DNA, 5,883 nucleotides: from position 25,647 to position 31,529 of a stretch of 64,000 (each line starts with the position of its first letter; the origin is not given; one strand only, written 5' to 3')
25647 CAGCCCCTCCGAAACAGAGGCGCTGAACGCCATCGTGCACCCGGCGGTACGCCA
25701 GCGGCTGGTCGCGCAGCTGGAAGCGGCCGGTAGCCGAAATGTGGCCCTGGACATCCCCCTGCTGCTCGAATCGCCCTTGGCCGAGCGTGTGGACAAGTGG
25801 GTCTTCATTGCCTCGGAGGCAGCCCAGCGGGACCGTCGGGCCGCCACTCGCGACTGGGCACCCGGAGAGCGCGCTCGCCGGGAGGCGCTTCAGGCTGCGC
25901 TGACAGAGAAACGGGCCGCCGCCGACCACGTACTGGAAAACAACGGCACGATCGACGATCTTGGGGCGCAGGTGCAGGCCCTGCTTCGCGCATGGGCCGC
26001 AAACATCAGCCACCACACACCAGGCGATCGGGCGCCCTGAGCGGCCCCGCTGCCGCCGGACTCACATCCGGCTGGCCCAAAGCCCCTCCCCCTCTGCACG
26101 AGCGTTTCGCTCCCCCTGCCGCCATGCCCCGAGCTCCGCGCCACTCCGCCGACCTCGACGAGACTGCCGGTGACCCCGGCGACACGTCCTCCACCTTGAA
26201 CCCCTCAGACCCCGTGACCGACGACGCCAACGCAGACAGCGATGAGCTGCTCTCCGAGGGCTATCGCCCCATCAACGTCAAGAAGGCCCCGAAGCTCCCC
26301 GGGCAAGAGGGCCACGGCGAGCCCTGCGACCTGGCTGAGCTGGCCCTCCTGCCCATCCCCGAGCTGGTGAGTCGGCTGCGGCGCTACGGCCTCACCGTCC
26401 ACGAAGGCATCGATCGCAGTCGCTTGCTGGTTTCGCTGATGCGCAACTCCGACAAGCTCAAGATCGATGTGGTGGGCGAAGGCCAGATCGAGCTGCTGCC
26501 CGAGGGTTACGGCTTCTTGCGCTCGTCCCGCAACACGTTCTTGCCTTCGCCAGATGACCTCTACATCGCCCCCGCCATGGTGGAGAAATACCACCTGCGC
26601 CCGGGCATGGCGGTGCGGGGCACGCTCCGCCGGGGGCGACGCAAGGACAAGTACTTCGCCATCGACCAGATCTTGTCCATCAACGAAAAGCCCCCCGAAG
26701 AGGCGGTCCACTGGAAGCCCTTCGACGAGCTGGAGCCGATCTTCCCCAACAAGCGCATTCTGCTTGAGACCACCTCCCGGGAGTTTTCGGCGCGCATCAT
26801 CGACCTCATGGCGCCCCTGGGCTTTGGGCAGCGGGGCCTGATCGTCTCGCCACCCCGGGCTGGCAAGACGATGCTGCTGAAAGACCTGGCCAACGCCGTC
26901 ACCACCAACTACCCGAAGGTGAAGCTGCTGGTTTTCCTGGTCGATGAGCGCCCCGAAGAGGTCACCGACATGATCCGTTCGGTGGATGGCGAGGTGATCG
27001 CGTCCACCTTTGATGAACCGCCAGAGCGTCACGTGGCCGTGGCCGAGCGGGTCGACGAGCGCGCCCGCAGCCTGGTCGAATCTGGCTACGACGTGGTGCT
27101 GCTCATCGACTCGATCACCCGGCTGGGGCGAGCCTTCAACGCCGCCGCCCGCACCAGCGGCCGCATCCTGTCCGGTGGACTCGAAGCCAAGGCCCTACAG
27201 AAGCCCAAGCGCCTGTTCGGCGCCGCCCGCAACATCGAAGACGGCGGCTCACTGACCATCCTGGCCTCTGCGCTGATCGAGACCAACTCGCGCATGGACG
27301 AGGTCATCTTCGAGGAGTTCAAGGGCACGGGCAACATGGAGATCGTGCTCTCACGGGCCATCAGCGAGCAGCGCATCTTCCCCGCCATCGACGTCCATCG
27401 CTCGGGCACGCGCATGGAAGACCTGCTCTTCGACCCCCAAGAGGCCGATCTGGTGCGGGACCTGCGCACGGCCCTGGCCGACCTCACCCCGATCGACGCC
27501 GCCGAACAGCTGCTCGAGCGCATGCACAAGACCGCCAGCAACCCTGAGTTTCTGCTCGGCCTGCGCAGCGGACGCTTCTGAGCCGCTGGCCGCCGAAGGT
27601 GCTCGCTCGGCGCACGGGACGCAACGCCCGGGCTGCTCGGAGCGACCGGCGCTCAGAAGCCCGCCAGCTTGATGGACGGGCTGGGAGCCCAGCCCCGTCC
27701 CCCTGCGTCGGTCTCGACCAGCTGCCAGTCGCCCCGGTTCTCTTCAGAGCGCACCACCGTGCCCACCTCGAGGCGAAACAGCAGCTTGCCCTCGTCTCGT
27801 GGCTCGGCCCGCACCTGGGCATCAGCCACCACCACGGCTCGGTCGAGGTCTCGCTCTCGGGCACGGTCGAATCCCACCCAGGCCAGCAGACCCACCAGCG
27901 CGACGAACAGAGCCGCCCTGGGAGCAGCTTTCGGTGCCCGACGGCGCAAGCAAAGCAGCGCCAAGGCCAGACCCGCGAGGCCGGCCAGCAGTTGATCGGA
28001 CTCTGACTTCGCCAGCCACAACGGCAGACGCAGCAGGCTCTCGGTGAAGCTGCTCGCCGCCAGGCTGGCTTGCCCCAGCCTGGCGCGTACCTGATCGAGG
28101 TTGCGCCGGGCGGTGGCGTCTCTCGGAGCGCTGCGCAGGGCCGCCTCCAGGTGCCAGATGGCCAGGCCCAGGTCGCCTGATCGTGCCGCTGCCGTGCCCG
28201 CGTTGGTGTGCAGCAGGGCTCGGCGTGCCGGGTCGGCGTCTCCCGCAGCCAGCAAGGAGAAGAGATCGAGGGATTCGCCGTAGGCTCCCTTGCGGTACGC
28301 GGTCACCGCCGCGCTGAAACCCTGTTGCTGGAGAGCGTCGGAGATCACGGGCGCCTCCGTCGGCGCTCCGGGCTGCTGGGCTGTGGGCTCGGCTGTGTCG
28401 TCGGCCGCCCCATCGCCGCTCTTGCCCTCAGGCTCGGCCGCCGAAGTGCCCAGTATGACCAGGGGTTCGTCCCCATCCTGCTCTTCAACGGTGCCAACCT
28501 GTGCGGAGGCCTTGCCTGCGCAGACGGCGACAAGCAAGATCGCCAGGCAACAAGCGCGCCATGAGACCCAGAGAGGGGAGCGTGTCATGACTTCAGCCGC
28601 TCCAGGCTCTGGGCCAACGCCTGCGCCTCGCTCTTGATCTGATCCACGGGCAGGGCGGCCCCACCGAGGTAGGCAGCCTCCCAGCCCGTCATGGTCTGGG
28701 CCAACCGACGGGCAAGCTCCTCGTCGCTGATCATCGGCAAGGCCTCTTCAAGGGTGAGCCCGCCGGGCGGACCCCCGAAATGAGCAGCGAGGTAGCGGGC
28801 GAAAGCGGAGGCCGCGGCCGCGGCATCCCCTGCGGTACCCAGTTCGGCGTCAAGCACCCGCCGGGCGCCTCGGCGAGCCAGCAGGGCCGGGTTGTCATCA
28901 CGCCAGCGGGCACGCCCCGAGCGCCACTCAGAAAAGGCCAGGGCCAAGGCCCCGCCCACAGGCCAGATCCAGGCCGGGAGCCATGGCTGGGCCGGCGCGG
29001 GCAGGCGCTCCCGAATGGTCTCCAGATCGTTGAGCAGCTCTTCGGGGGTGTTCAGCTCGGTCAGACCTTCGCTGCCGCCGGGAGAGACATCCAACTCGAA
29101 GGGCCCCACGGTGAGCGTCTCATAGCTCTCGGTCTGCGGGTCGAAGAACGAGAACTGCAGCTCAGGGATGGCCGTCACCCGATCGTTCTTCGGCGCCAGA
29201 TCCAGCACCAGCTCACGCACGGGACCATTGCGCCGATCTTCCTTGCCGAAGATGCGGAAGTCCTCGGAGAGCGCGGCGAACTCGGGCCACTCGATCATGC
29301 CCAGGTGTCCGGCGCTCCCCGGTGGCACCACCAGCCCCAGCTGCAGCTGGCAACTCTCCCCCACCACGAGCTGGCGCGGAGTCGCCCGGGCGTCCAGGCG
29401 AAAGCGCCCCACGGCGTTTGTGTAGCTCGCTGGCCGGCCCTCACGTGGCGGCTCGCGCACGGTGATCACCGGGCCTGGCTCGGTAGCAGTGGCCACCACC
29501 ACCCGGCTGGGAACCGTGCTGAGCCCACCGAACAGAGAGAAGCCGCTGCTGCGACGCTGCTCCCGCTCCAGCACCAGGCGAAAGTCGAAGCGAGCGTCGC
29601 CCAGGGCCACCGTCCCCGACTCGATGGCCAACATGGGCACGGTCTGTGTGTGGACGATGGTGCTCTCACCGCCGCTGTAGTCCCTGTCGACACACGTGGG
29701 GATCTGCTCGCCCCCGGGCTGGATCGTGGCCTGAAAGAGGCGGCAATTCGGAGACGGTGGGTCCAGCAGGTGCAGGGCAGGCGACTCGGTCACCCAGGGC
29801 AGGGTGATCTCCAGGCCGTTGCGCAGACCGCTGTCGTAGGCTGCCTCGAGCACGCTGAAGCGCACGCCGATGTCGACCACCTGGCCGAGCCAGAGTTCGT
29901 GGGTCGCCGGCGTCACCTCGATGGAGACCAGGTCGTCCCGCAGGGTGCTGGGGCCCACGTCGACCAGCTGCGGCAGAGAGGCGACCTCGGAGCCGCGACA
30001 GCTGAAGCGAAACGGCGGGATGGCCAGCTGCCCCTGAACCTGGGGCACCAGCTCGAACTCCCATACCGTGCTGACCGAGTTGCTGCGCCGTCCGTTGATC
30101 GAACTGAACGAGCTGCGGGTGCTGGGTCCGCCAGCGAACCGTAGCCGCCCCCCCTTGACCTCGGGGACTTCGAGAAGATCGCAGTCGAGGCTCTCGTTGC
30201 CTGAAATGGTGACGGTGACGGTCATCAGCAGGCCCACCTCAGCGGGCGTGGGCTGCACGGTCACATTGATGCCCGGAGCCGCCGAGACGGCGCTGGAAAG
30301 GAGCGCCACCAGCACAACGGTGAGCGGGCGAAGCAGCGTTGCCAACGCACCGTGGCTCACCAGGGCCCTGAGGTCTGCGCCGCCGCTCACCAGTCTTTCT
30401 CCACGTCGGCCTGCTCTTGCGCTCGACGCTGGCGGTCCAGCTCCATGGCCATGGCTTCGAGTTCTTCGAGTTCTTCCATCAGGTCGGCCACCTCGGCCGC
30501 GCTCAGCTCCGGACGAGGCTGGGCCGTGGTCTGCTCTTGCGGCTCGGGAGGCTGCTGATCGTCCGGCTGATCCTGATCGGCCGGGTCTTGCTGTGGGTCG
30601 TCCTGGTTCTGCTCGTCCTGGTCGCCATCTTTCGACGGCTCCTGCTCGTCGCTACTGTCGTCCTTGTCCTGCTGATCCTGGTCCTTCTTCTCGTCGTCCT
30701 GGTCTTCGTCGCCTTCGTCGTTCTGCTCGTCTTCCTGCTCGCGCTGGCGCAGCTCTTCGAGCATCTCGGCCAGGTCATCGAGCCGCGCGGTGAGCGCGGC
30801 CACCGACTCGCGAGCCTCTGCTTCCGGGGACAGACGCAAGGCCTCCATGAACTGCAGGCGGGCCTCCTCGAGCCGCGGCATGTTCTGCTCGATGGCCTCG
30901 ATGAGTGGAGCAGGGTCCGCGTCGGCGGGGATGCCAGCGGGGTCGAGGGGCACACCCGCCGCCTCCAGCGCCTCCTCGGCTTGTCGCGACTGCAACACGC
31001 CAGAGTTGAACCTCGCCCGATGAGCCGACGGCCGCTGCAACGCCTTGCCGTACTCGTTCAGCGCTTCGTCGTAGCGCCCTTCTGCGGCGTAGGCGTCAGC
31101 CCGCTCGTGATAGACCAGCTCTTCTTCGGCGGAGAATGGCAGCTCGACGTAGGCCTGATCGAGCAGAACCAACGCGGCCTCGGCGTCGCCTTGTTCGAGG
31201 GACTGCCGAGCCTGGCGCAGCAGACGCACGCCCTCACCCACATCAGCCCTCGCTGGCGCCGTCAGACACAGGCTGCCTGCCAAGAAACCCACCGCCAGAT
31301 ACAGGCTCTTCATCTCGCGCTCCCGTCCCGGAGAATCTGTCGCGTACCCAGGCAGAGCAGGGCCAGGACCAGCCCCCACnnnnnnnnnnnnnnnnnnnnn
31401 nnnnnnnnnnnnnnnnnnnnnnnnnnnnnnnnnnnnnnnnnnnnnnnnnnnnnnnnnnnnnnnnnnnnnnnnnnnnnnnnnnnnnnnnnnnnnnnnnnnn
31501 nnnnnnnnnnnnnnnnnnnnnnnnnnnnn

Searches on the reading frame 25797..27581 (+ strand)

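Call 32: search_protein_families(library=pfam, proteins=[window:25797-27581:+], max_evalue=0.001)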
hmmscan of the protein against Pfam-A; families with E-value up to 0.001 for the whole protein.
window:25797-27581:+ (594 aa): 3 families
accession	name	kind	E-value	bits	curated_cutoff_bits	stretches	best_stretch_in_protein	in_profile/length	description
PF00006.31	ATP-synt_ab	-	2.6e-23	83.3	29.5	1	333-536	3-211/213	ATP synthase alpha/beta family, nucleotide-binding domain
PF07497.18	Rho_RNA_bind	-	1.9e-19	69.6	27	1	228-301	2-73/73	Rho termination factor, RNA-binding domain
PF19568.5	Spore_III_AA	-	0.00096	18.8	27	0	346-387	146-188/306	Sporulation stage III, protein AA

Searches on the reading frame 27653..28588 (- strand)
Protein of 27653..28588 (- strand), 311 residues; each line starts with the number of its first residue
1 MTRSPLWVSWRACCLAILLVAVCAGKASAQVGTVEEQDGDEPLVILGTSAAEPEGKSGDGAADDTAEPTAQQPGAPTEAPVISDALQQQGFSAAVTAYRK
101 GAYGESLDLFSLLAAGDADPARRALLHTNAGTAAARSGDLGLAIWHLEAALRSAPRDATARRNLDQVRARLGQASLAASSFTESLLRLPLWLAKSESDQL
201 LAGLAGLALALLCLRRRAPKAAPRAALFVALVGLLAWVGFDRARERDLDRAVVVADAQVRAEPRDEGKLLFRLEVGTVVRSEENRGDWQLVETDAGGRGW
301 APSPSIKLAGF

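Call 33: search_protein_families(library=pfam, proteins=[window:27653-28588:-], max_evalue=0.001)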
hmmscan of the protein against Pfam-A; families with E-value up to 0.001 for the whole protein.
window:27653-28588:- (311 aa): 3 families
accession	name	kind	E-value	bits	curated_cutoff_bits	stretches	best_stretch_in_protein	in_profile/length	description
PF08239.17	SH3_3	-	7.9e-07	29.6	27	1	257-304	3-51/54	Bacterial SH3 domain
PF06347.19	SH3_4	-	3.5e-05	23.9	24.1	1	256-305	4-53/56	Bacterial SH3 domain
PF13567.11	DUF4131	-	0.00014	22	31.6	0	200-278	8-93/165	Domain of unknown function (DUF4131)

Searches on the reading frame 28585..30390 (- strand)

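Call 33: search_protein_families(library=pfam, proteins=[window:28585-30390:-], max_evalue=0.001)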
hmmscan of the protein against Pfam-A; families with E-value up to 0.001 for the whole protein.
window:28585-30390:- (601 aa): 1 family
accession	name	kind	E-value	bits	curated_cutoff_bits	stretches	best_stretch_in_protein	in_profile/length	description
PF13584.12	BatD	-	2.9e-12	47.5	24.1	1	44-141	2-88/92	BatD DUF11 like domain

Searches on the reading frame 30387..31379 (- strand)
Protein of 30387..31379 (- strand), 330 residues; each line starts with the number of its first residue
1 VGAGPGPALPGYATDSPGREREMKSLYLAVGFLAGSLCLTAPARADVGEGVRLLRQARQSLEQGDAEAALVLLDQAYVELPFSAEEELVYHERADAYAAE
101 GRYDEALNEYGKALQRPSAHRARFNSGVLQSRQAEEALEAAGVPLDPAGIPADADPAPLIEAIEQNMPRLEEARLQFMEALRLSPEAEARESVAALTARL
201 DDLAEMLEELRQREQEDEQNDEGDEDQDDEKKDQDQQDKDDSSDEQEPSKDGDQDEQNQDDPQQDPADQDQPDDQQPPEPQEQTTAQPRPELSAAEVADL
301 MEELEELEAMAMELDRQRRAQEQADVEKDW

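Call 33: search_protein_families(library=pfam, proteins=[window:30387-31379:-], max_evalue=0.001)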
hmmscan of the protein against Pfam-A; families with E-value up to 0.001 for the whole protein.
window:30387-31379:- (330 aa): 2 families
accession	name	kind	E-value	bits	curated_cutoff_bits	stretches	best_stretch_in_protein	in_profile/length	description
PF13414.12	TPR_11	-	1.4e-05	25.1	26.8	1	95-127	2-35/42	TPR repeat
PF07719.23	TPR_2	-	0.00024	21.4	27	1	89-115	3-29/34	Tetratricopeptide repeat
